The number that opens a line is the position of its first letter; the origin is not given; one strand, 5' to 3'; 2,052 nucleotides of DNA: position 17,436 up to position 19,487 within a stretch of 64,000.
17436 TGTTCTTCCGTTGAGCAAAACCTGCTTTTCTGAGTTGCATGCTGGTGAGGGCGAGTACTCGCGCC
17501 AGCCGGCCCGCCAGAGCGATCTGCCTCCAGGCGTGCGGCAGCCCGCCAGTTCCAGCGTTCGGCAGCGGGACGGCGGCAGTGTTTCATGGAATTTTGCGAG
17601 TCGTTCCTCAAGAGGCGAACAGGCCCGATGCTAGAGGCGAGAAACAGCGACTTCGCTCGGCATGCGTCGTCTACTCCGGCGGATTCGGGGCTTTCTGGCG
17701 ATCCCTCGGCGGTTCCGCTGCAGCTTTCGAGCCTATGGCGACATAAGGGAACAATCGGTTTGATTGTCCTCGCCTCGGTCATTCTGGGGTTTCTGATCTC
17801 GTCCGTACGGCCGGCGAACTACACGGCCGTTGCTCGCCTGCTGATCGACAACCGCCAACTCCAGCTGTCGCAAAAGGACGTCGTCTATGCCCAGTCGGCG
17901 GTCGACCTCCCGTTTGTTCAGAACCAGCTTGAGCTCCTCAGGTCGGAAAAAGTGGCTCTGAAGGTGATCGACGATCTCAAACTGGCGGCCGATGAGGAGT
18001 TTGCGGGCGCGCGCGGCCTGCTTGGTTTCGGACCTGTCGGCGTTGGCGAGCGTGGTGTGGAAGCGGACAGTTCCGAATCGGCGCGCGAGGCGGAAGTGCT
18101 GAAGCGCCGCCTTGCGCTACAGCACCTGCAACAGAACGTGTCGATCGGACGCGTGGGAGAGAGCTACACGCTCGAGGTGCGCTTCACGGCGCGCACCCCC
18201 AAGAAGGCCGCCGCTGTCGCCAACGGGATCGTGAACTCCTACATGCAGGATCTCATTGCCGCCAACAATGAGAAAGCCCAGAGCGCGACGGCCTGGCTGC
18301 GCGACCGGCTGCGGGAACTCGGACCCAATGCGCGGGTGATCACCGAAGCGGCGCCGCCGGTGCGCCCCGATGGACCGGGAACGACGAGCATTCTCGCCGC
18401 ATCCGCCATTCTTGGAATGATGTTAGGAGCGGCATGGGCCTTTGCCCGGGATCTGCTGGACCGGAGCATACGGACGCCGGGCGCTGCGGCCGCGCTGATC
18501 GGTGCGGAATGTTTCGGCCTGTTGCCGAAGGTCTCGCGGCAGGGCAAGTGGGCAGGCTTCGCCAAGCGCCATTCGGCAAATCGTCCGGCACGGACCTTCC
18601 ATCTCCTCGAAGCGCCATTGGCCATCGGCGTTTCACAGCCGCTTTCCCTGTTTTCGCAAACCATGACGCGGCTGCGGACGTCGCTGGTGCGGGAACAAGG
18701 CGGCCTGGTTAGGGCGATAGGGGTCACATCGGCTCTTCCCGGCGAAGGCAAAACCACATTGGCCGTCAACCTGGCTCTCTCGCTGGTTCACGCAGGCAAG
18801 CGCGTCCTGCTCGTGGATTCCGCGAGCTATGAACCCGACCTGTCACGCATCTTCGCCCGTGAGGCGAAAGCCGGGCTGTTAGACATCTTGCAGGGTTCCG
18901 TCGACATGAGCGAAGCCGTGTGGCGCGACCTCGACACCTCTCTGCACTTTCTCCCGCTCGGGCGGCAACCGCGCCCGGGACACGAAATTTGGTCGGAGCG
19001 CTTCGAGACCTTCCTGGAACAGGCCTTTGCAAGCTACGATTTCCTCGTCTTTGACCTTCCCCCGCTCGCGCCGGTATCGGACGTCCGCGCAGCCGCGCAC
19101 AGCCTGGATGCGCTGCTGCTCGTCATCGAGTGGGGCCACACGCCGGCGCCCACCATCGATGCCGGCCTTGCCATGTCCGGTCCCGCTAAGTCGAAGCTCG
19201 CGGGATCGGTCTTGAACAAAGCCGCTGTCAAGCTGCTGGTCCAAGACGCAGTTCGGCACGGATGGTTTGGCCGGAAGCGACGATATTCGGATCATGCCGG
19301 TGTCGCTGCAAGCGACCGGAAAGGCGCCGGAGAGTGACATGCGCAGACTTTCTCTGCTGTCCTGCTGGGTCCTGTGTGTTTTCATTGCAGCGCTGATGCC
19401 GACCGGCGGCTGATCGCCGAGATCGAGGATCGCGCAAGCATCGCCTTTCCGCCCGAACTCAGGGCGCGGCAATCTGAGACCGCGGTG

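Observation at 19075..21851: Segmental duplication of the exoP-exoF junction (about 95% identical) brackets a GT2 gene and leaves two pseudogene stubs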

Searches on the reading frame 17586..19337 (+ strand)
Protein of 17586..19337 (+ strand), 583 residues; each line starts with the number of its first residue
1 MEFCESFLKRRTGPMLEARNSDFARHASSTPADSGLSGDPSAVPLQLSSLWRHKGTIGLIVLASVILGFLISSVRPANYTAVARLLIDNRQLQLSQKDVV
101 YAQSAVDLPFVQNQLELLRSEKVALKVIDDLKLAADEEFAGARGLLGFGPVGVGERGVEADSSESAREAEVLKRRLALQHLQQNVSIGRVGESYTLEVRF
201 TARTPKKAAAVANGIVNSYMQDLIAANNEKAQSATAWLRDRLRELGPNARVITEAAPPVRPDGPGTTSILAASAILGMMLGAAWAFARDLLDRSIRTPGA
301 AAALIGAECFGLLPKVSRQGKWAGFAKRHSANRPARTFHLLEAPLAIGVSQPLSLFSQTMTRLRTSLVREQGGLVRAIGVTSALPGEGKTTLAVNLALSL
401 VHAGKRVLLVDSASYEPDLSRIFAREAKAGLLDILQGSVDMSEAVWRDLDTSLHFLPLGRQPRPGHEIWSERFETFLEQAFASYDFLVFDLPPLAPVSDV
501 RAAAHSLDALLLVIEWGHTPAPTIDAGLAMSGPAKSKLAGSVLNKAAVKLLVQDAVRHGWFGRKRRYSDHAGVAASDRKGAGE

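Call 9: search_protein_families(library=pfam, proteins=[window:17586-19337:+])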
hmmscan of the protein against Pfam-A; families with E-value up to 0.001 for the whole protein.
window:17586-19337:+ (583 aa): 6 families
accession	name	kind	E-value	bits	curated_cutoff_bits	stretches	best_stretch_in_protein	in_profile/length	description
PF02706.20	Wzz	-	2.1e-08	34.8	25.5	1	48-131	10-91/91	Chain length determinant protein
PF13614.12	AAA_31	-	2.3e-08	34.6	27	1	377-501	3-135/177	AAA domain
PF01656.29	CbiA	-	9.7e-06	26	25.4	1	386-414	9-37/125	CobQ/CobB/MinD/ParA nucleotide binding domain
PF06564.18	CBP_BcsQ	-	2.2e-05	24.6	21.3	1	384-514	10-145/234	Cellulose biosynthesis protein BcsQ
PF10609.15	ParA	-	2.4e-05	24.3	27.1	1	377-427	5-55/246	NUBPL iron-transfer P-loop NTPase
PF13807.11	GNVR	-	9.6e-05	22.7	27.7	0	248-289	40-81/82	G-rich domain on putative tyrosine kinase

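Call 32: search_protein_families(library=ncbifam, proteins=[window:17586-19337:+])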
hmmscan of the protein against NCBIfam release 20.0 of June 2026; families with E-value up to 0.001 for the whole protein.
window:17586-19337:+ (583 aa): 18 families
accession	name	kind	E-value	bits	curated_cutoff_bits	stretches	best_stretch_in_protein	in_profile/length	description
TIGR01005.1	eps_transp_fam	subfamily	2.9e-57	194.4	411.7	2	248-567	412-735/754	exopolysaccharide transport protein family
TIGR03018.1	pepcterm_TyrKin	hypoth_equivalog_domain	7.8e-26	90.7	230.65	1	373-531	33-196/207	XrtA-associated tyrosine autokinase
TIGR01007.1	eps_fam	subfamily_domain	1.1e-24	87.1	108.05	1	365-548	8-192/204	polysaccharide biosynthesis tyrosine autokinase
NF007350.0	PRK09841.1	equivalog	2.8e-23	81.9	1248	1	248-546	406-703/726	tyrosine-protein kinase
NF008568.0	PRK11519.1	equivalog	1.8e-21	76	1068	1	249-525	407-677/720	tyrosine-protein kinase Wzc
TIGR03017.1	EpsF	equivalog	4.3e-18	65.3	422.75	2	56-138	16-96/444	chain length determinant protein EpsF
TIGR03029.1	EpsG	equivalog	1.3e-16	60.6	313.8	1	349-520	76-249/274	chain length determinant protein tyrosine kinase EpsG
TIGR03007.1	pepcterm_ChnLen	equivalog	1.8e-12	46.3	278.85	1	250-321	397-468/498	XrtA system polysaccharide chain length determinant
TIGR01969.1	minD_arch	subfamily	1.5e-09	37.4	201.75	1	376-514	1-138/251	cell division ATPase MinD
TIGR01968.1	minD_bact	equivalog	4e-09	36.2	212.9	1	376-493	2-121/261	septum site-determining protein MinD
TIGR01006.1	polys_exp_MPA1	subfamily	2.5e-08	33.7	296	0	48-134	15-100/226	CspC family polysaccharide chain length determinant protein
NF041546.1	ParA_partition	equivalog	2e-07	30.7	180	1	380-412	4-36/203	ParA family partition ATPase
TIGR03815.1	CpaE_hom_Actino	equivalog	2.3e-07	30.3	154.45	1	372-514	108-252/340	septum site-determining protein Ssd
NF008669.0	PRK11670.1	equivalog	3e-05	23.1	348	1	372-424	104-156/369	iron-sulfur cluster carrier protein ApbC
TIGR03371.1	cellulose_yhjQ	equivalog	4.4e-05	23.1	157.85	1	377-479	3-105/246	cellulose biosynthesis protein BcsQ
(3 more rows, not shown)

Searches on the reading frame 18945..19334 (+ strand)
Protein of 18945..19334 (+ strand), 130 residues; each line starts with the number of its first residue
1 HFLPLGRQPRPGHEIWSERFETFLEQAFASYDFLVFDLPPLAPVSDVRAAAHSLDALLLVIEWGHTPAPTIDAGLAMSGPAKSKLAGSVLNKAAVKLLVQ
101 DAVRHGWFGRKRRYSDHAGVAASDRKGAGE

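Call 55: find_homologous_proteins(query=window:18945-19334:+, max_evalue=0.001)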
Query window:18945-19334:+ (130 aa): 1 proteins with E <= 0.001 among 65 candidates.
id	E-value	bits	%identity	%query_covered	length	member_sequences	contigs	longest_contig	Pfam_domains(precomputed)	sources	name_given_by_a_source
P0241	2.6e-41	159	90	67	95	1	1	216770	-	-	-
